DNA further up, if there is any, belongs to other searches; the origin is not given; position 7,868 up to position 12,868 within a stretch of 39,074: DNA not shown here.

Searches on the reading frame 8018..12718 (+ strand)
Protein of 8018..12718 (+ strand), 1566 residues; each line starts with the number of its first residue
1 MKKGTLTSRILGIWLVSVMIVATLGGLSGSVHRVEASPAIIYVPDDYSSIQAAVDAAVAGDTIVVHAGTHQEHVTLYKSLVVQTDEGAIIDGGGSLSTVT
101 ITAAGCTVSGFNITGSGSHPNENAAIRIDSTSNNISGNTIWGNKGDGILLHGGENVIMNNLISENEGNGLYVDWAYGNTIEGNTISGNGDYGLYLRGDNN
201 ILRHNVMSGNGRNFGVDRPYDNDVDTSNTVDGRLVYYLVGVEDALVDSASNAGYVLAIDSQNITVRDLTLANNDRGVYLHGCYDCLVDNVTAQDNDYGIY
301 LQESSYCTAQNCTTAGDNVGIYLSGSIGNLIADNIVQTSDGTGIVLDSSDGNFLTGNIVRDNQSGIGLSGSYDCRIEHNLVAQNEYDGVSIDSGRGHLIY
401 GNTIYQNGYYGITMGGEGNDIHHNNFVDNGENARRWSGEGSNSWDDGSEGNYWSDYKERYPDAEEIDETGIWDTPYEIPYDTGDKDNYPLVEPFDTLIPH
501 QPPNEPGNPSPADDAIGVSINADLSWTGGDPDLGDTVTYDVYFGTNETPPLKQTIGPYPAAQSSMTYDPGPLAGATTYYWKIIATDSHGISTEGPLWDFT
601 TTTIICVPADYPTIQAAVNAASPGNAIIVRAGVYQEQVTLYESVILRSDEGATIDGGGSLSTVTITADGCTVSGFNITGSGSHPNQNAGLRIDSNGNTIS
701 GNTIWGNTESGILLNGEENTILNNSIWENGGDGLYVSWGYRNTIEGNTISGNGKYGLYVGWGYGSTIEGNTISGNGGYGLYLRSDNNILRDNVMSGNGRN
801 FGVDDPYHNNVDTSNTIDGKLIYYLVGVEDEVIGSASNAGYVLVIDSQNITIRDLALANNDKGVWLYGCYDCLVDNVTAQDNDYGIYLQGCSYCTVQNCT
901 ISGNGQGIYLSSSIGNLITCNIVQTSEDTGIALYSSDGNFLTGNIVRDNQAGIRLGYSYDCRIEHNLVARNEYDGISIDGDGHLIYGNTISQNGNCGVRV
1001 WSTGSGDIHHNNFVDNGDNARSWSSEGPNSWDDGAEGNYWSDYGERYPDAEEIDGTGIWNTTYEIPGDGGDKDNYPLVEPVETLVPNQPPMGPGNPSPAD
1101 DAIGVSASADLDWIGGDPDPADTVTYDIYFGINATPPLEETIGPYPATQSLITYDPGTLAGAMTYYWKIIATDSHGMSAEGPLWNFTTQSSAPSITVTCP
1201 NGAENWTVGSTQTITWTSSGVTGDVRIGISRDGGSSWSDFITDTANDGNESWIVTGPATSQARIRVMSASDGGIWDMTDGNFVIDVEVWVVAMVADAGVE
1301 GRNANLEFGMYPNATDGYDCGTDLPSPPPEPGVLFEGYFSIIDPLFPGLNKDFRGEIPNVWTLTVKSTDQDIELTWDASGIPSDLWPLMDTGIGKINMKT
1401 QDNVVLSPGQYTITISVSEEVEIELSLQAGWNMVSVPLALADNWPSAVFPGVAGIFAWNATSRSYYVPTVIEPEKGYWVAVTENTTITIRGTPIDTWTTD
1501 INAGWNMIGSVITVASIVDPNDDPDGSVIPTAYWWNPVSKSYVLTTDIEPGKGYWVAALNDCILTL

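Call 5: search_protein_families(library=pfam, proteins=[window:8018-12718:+], max_evalue=0.01)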
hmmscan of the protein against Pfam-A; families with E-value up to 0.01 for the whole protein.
window:8018-12718:+ (1566 aa): 5 families
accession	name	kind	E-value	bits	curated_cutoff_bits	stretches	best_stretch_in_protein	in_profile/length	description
PF05048.19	NosD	-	1.2e-98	329.1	23.6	6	318-457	60-211/212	Periplasmic copper-binding protein (NosD)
PF13229.12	Beta_helix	-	9.6e-76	253.2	25.9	5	863-1013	2-158/158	Right handed beta helix region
PF12708.12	Pect-lyase_RHGA_epim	-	5e-11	43.2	27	2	594-779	48-211/213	Rhamnogalacturonase A/epimerase, pectate lyase-like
PF07602.17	DUF1565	-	5.1e-11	42.8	20.3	0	89-222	85-208/257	Protein of unknown function (DUF1565)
PF25788.1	Ig_Rha78A_N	-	0.00069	20.3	27.4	0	560-592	58-91/105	Rha78A-like, N-terminal immunoglobulin domain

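Call 44: find_encoding_contigs(protein=window:8018-12718:+, flank=10000, max_places=6)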
Protein window:8018-12718:+ (1566 aa): no gene with exactly this product is on record in the collection.
